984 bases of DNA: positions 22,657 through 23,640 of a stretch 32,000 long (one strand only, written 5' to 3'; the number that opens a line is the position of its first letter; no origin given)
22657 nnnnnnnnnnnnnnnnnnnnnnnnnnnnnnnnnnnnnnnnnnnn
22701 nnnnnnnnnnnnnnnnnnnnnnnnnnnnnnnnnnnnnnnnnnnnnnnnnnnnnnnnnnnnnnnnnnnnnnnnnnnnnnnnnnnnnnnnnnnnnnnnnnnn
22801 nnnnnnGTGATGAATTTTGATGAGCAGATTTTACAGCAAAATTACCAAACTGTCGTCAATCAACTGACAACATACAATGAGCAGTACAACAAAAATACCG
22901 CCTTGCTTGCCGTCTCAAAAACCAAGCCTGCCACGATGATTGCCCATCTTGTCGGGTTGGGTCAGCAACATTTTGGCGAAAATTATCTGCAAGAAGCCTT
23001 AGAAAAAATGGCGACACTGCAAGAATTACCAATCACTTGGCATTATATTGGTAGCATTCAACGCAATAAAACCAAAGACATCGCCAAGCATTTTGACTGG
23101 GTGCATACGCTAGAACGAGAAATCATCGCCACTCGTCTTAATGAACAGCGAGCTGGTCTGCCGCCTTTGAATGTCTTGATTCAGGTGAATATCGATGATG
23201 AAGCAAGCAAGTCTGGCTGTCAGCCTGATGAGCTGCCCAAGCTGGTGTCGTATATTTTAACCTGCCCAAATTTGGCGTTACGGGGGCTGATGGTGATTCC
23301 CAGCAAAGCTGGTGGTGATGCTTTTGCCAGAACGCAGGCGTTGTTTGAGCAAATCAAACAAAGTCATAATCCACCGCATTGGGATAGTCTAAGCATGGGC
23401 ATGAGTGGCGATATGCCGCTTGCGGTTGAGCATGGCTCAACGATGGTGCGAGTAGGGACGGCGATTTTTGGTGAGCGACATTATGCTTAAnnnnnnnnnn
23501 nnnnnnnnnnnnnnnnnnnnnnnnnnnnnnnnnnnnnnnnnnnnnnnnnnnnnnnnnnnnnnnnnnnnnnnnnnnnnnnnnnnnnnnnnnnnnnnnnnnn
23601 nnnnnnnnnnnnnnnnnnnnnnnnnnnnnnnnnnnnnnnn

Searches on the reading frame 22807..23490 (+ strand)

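Call 66: search_protein_families(library=pfam, proteins=[window:22807-23490:+], max_evalue=0.00001)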
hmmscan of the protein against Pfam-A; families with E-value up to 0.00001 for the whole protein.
window:22807-23490:+ (227 aa): 1 family
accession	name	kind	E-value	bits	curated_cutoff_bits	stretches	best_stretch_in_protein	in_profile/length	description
PF01168.26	Ala_racemase_N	-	1.7e-23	83.9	24.1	1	18-224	8-219/220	Alanine racemase, N-terminal domain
